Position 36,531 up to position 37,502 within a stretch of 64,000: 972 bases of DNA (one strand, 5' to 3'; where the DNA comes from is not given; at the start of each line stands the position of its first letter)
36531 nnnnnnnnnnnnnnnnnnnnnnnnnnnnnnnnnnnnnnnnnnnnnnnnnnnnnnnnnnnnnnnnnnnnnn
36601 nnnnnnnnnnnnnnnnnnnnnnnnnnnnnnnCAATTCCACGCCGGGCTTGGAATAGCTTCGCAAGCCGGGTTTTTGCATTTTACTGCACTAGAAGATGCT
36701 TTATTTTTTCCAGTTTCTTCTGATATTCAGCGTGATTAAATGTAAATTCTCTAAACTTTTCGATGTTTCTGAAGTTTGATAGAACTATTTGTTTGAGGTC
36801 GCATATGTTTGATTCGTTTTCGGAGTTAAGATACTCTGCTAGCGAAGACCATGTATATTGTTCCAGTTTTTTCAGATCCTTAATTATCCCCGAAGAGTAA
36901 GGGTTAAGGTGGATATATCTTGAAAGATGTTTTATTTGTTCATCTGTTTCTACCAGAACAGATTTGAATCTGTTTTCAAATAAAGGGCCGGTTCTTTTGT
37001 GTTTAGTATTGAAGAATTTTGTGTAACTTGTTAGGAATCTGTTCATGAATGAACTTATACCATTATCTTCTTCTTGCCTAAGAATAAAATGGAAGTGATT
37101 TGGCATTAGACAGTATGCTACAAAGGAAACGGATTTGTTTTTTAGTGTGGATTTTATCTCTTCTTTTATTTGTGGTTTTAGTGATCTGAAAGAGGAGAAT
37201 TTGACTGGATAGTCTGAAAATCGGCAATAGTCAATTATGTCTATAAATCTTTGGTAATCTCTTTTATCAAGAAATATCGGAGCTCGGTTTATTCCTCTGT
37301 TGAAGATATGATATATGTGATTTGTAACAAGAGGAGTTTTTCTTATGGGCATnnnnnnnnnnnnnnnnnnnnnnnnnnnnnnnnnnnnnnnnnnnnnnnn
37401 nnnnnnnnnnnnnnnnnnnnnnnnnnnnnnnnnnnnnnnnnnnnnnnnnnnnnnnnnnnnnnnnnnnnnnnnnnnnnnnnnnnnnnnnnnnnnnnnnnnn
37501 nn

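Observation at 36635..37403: RAYT transposase bracketed by inverted REP-like palindromes, with a third REP copy 13 kb away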

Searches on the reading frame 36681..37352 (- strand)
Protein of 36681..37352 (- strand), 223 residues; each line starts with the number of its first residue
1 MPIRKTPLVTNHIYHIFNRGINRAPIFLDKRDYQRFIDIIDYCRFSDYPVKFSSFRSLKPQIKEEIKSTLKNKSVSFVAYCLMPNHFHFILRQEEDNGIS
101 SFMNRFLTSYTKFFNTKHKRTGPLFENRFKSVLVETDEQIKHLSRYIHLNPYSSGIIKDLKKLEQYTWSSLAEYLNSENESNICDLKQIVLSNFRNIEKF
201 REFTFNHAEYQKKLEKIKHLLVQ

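Call 4: search_protein_families(library=pfam, proteins=[window:36681-37352:-], max_evalue=1)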
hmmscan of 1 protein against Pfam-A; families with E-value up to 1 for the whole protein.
window:36681-37352:- (223 aa): 3 families
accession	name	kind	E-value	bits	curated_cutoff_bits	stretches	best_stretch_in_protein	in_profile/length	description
PF01797.21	Y1_Tnp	-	3.7e-12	46.9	23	1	58-148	24-119/121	Transposase IS200 like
PF22298.2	Tsr1_G-like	-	0.0038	17.5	27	1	32-119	58-149/161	Tsr1, G-like domain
PF04628.19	Sedlin_N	-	0.089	13.4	23.1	0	68-113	54-102/129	Sedlin, N-terminal conserved region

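Call 5: search_protein_families(library=ncbifam, proteins=[window:36681-37352:-], max_evalue=1)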
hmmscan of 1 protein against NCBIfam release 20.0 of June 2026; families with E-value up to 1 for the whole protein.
window:36681-37352:- (223 aa): 4 families
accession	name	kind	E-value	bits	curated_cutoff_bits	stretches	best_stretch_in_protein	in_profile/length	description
NF047646.1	REP_Tyr_transpos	equivalog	7.5e-16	58.3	80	1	62-161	34-141/146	REP-associated tyrosine transposase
TIGR02245.1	HAD_IIID1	hypoth_equivalog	0.024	14.2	192.25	1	112-215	72-167/195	HAD-IIID family hydrolase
NF000141.1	linco_LnuC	exception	0.041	13.8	300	1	18-67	37-83/164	lincosamide nucleotidyltransferase Lnu(C)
NF033573.1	transpos_IS200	equivalog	0.062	13.5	55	1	58-119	30-91/126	IS200/IS605 family transposase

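Call 11: find_homologous_proteins(query=window:36681-37352:-)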
Query window:36681-37352:- (223 aa): 5305 proteins with E <= 0.001 among 5704 candidates; the best 120 are listed.
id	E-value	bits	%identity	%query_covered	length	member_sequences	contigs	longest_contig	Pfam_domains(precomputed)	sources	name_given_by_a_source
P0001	2.7e-138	476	96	100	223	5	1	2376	PF01797.22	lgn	-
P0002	9.8e-106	370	73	99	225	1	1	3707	PF01797.22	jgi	jgi:putative transposase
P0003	4.2e-99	348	67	99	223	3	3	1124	PF01797.22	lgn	-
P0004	2.6e-93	329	64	99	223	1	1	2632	PF01797.22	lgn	-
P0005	9.2e-93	328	64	96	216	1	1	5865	PF01797.22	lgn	-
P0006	4.0e-89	316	65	99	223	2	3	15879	PF01797.22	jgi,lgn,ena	-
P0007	2.1e-88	313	64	99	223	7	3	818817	PF01797.22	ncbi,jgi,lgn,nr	ncbi:MAG: hypothetical protein CH104c_0372 [Candidatus Woesebacteria bacterium]|jgi:putative transpo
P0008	2.4e-88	313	65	99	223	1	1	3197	PF01797.22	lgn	-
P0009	2.7e-88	313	62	95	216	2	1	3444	PF01797.22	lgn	-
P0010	1.6e-87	310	60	100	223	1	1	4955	PF01797.22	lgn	-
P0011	9.2e-87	308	62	99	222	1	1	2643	PF01797.22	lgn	-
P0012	1.9e-86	307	60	99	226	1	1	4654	PF01797.22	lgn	-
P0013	3.0e-86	306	58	100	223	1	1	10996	PF01797.22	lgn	-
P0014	2.0e-82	294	58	99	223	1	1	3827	PF01797.22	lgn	-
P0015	6.6e-82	292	57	100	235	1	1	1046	PF01797.22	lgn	-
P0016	1.4e-81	291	58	100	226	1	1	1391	PF01797.22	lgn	-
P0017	1.4e-78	281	54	100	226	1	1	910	PF01797.22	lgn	-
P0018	5.6e-71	256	52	100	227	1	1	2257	PF01797.22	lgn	-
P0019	7.9e-71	256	54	100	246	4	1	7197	PF01797.22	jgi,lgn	jgi:putative transposase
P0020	3.4e-70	254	54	100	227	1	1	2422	PF01797.22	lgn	-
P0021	7.0e-70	253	54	100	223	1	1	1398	PF01797.22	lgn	-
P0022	3.1e-69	251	54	100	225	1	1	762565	PF01797.22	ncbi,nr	ncbi:MAG: transposase [Candidatus Levyibacteriota bacterium]|nr:MAG: transposase [Candidatus Levybac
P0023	4.5e-69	250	50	100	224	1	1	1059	PF01797.22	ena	-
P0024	5.9e-69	250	52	100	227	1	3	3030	PF01797.22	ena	-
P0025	6.2e-69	250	51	100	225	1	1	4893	PF01797.22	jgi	jgi:putative transposase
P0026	7.4e-69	249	52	100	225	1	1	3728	PF01797.22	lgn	-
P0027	8.2e-69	249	50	99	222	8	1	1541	PF01797.22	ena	-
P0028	8.7e-69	249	51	100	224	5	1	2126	PF01797.22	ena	-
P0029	1.2e-68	249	53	100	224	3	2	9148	PF01797.22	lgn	-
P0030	1.7e-68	248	53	99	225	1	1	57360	PF01797.22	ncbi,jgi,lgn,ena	-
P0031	1.9e-68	248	50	100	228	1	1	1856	PF01797.22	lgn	-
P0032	2.1e-68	248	51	100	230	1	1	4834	PF01797.22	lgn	-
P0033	2.3e-68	248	51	100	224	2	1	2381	PF01797.22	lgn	-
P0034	2.4e-68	248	52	100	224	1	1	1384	PF01797.22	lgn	-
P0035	2.7e-68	248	50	100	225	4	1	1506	PF01797.22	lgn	-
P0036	2.8e-68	248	54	100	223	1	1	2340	PF01797.22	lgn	-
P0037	3.5e-68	247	51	99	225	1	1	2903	PF01797.22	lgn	-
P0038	4.3e-68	247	50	100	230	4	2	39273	PF01797.22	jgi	-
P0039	4.6e-68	247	49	100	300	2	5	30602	PF01797.22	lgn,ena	-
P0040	1.1e-67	246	50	100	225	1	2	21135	PF01797.22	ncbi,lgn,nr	ncbi:MAG: transposase [Candidatus Levybacteria bacterium]|nr:transposase [Candidatus Levybacteria ba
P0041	1.2e-67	246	51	100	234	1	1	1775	PF01797.22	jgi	-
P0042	1.2e-67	246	52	99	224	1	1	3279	PF01797.22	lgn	-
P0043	1.2e-67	245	50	100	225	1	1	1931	PF01797.22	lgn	-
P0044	1.3e-67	245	51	100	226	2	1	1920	PF01797.22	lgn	-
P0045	1.4e-67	245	53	99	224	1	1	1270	PF01797.22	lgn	-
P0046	1.6e-67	245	50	100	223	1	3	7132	PF01797.22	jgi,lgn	jgi:putative transposase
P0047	1.7e-67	245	53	100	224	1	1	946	PF01797.22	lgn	-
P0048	1.7e-67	245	52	100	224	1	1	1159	PF01797.22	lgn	-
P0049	2.1e-67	245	51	100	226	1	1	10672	PF01797.22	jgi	-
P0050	2.2e-67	245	49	100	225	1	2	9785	PF01797.22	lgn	-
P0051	2.5e-67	244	49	100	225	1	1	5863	PF01797.22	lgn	-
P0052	2.6e-67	244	52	100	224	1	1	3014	PF01797.22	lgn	-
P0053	2.7e-67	244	49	100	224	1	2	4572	PF01797.22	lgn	-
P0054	3.0e-67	244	48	99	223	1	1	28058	PF01797.22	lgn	-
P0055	3.2e-67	244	50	100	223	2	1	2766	PF01797.22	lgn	-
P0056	3.5e-67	244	53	100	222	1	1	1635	PF01797.22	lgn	-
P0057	3.5e-67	244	51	100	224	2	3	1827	PF01797.22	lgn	-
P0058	3.9e-67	244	50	100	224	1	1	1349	PF01797.22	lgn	-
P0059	3.9e-67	244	50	100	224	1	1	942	PF01797.22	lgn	-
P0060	4.1e-67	244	51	99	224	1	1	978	PF01797.22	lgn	-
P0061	4.2e-67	244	53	100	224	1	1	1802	PF01797.22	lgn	-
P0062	4.7e-67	244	50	100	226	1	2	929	PF01797.22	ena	-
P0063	7.3e-67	243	50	100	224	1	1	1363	PF01797.22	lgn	-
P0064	7.5e-67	243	50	100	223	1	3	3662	PF01797.22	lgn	-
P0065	7.6e-67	243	50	100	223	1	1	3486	PF01797.22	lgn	-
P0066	9.6e-67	243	48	100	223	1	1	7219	PF01797.22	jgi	-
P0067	1.0e-66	242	50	100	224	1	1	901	PF01797.22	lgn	-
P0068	1.1e-66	242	51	100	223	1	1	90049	PF01797.22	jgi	-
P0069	1.2e-66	242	52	100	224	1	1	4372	PF01797.22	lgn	-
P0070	1.2e-66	242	49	100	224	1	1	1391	PF01797.22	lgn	-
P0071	1.5e-66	242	48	100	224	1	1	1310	PF01797.22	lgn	-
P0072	1.5e-66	242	48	100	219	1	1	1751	PF01797.22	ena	-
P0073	1.6e-66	242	50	100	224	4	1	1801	PF01797.22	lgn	-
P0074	1.6e-66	242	51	100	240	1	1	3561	PF01797.22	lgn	-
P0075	1.7e-66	242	49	100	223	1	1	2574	PF01797.22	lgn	-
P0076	1.9e-66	242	48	100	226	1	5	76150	PF01797.22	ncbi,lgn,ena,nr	ncbi:transposase [Candidatus Shapirobacteria bacterium]|nr:transposase [Candidatus Shapirobacteria b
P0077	2.4e-66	241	51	100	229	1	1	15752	PF01797.22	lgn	-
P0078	2.5e-66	241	50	99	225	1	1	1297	PF01797.22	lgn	-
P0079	2.5e-66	241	51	99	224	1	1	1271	PF01797.22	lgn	-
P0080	2.7e-66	241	48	97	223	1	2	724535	PF01797.22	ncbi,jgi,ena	-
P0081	2.7e-66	241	50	100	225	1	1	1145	PF01797.22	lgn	-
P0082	2.7e-66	241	50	98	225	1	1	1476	PF01797.22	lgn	-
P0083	2.9e-66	241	48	100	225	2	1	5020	PF01797.22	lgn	-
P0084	3.0e-66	241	51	100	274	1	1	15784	PF01797.22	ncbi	-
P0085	3.2e-66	241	51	100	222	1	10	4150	PF01797.22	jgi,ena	-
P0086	3.4e-66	241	49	100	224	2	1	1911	PF01797.22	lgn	-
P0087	3.5e-66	241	50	100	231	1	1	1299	PF01797.22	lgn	-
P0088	3.6e-66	241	50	100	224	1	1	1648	PF01797.22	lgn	-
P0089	4.5e-66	240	49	100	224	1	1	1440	PF01797.22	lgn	-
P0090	5.2e-66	240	47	100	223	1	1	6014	PF01797.22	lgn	-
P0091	5.2e-66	240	49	100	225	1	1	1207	PF01797.22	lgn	-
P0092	5.3e-66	240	48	100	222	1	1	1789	PF01797.22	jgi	jgi:putative transposase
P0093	5.7e-66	240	50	100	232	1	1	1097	PF01797.22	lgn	-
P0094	6.5e-66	240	51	100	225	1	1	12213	PF01797.22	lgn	-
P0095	6.8e-66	240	52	100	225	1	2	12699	PF01797.22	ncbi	-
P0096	6.8e-66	240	50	100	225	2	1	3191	PF01797.22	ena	-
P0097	7.1e-66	240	48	100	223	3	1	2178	PF01797.22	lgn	-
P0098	7.9e-66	240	52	99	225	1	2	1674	PF01797.22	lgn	-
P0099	8.2e-66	239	50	100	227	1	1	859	PF01797.22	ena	-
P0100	8.7e-66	239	50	100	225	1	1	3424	PF01797.22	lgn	-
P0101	8.8e-66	239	50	100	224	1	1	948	PF01797.22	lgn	-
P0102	9.1e-66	239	49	100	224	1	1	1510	PF01797.22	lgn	-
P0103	9.4e-66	239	49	99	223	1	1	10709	PF01797.22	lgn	-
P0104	9.6e-66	239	50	100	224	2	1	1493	PF01797.22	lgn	-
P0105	9.7e-66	239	49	100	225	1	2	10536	PF01797.22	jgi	-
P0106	1.0e-65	239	49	100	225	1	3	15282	PF01797.22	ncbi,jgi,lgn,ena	-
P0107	1.1e-65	239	51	100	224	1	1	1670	PF01797.22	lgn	-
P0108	1.1e-65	239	52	99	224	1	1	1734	PF01797.22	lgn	-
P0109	1.1e-65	239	48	100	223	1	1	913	PF01797.22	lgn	-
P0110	1.2e-65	239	51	99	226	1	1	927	PF01797.22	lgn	-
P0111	1.2e-65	239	49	100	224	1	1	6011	PF01797.22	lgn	-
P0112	1.3e-65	239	50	100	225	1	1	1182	PF01797.22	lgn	-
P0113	1.3e-65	239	50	100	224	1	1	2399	PF01797.22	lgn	-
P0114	1.4e-65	239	50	100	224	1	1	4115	PF01797.22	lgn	-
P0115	1.4e-65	239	51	100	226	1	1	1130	PF01797.22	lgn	-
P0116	1.4e-65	239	49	100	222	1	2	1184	PF01797.22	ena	-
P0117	1.5e-65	239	48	99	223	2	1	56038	PF01797.22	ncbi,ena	-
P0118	1.5e-65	239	50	100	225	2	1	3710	PF01797.22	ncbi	-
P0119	1.6e-65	239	50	100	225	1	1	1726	PF01797.22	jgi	jgi:putative transposase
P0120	1.8e-65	238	49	100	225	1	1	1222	PF01797.22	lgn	-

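Call 12: find_encoding_contigs(protein=window:36681-37352:-, flank=10000, max_places=10)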
Protein window:36681-37352:- (223 aa): 1 contig read that carries it; 1 place shown.
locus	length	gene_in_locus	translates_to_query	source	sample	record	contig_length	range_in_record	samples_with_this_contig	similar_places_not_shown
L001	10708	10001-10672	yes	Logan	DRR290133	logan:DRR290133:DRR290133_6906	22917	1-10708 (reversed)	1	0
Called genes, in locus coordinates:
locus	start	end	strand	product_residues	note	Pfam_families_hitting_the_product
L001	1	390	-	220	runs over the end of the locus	PF13489:Methyltransf_23, PF01209:Ubie_methyltran (weak), PF02353:CMAS (weak), PF13649:Methyltransf_25, PF13847:Methyltransf_31, PF08241:Methyltransf_11, PF08242:Methyltransf_12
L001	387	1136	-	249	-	PF00535:Glycos_transf_2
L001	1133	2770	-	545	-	-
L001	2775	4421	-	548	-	PF13231:PMT_2 (weak), PF13414:TPR_11 (faint), PF13431:TPR_17 (faint), PF13432:TPR_16 (faint), PF00515:TPR_1 (faint), PF07719:TPR_2 (faint), PF13174:TPR_6 (faint), PF13176:TPR_7 (faint), +2 more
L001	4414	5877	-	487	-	PF13231:PMT_2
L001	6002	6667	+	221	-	PF01746:tRNA_m1G_MT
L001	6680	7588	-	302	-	PF01370:Epimerase, PF04321:RmlD_sub_bind, PF01073:3Beta_HSD (weak), PF02719:Polysacc_synt_2 (weak), PF16363:GDP_Man_Dehyd (weak), PF07993:NAD_binding_4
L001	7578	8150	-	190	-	PF00908:dTDP_sugar_isom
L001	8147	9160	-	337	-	PF01073:3Beta_HSD, PF01370:Epimerase, PF02719:Polysacc_synt_2, PF04321:RmlD_sub_bind, PF07993:NAD_binding_4, PF13460:NAD_binding_10 (faint), PF16363:GDP_Man_Dehyd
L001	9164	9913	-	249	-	PF00483:NTP_transferase, PF12804:NTP_transf_3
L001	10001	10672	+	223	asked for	PF01797:Y1_Tnp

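Call 16: search_solved_structures(query=window:36681-37352:-, max_evalue=1, show_alignments=2)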
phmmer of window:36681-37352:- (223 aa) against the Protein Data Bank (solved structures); distinct sequences matched with E-value up to 1: 1.
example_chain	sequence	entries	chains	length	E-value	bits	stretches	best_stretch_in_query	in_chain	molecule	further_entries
4er8_A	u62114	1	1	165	0.11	15.2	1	68-161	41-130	TnpArep for protein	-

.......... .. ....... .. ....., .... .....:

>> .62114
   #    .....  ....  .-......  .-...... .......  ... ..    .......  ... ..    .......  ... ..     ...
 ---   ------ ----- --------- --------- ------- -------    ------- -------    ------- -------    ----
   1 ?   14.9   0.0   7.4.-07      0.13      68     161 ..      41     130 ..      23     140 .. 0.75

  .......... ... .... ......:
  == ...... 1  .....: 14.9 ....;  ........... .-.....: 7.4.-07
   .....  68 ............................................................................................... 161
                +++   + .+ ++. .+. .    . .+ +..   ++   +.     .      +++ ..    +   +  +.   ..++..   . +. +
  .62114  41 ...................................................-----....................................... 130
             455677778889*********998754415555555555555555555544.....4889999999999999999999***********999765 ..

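Call 19: find_encoding_contigs(protein=P0007, flank=10000, max_places=3)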
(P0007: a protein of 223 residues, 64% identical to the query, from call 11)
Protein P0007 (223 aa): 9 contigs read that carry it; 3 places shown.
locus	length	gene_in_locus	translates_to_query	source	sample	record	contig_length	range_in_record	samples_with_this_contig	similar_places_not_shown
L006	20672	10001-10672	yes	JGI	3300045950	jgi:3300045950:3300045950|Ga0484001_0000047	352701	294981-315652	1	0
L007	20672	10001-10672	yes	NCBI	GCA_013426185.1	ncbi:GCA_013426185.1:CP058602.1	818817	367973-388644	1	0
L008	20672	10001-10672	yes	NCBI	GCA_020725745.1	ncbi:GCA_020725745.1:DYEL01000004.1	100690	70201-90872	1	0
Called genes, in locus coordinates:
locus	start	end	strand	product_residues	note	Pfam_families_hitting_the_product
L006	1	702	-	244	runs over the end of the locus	PF00535:Glycos_transf_2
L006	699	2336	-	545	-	-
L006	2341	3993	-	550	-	PF13414:TPR_11 (faint), PF13424:TPR_12 (faint), PF13431:TPR_17 (faint), PF13432:TPR_16 (faint), PF14559:TPR_19 (faint), PF00515:TPR_1 (faint), PF13181:TPR_8 (faint), PF07719:TPR_2 (weak)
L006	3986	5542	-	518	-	-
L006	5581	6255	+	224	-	PF01746:tRNA_m1G_MT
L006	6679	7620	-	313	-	PF01370:Epimerase, PF02719:Polysacc_synt_2 (faint), PF04321:RmlD_sub_bind, PF16363:GDP_Man_Dehyd (weak), PF07993:NAD_binding_4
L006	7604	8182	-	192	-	PF00908:dTDP_sugar_isom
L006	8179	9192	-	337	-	PF01073:3Beta_HSD, PF01370:Epimerase, PF02719:Polysacc_synt_2, PF04321:RmlD_sub_bind, PF05368:NmrA (weak), PF07993:NAD_binding_4, PF13460:NAD_binding_10 (weak), PF16363:GDP_Man_Dehyd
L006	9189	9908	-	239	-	PF00483:NTP_transferase, PF12804:NTP_transf_3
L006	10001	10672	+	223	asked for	PF01797:Y1_Tnp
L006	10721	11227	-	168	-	PF04308:RNaseH_like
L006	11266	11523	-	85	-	-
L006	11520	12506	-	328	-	PF00188:CAP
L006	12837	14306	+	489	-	PF02366:PMT, PF13231:PMT_2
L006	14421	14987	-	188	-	PF04203:Sortase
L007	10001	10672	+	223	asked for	PF01797:Y1_Tnp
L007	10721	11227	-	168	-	PF04308:RNaseH_like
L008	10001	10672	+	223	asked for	PF01797:Y1_Tnp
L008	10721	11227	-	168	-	PF04308:RNaseH_like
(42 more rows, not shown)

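Call 20: find_encoding_contigs(protein=P0001, flank=10000, max_places=3)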
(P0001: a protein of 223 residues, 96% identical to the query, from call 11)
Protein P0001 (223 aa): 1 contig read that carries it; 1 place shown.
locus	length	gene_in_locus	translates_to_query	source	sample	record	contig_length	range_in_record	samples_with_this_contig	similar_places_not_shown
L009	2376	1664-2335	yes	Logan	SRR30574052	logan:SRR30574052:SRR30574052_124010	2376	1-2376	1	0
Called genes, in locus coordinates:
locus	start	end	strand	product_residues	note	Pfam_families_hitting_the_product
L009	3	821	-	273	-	?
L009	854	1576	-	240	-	PF00483:NTP_transferase, PF12804:NTP_transf_3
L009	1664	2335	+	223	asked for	PF01797:Y1_Tnp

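Call 21: find_encoding_contigs(protein=P0002, flank=10000, max_places=3)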
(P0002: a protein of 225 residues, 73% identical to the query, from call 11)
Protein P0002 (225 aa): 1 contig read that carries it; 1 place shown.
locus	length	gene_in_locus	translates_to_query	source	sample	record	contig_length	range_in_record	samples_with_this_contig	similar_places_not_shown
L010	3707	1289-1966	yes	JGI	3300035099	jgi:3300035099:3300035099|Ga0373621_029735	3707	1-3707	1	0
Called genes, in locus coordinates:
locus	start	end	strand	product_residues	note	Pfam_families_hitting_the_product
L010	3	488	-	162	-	?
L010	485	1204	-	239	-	PF00483:NTP_transferase, PF12804:NTP_transf_3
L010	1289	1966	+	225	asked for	PF01797:Y1_Tnp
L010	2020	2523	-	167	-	PF04308:RNaseH_like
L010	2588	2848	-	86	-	-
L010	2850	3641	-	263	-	PF00188:CAP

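Call 22: find_encoding_contigs(protein=P0006, flank=10000, max_places=3)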
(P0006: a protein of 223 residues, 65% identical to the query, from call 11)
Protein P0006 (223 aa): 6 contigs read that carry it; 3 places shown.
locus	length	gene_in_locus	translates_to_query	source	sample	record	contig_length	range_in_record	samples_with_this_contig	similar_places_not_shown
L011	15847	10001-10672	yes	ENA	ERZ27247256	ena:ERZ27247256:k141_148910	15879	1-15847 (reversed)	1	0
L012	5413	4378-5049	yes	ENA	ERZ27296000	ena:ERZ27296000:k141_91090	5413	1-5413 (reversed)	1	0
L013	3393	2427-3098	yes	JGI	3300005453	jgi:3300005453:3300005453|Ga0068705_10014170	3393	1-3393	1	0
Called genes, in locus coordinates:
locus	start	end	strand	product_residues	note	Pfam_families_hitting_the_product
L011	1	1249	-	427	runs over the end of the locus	?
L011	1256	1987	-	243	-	PF00483:NTP_transferase, PF12804:NTP_transf_3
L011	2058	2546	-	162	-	PF13683:rve_3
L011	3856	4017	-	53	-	-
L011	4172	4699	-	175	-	-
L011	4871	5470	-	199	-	PF24392:Parb-CE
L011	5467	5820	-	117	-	-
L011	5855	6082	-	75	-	PF13683:rve_3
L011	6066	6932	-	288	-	PF00665:rve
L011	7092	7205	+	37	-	-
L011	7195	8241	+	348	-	PF13683:rve_3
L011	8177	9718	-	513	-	PF00404:Dockerin_1 (weak)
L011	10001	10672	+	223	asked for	PF01797:Y1_Tnp (weak)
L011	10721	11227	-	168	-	PF04308:RNaseH_like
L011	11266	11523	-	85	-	-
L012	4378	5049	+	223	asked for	PF01797:Y1_Tnp (weak)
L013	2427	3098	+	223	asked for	PF01797:Y1_Tnp (weak)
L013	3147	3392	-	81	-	PF04308:RNaseH_like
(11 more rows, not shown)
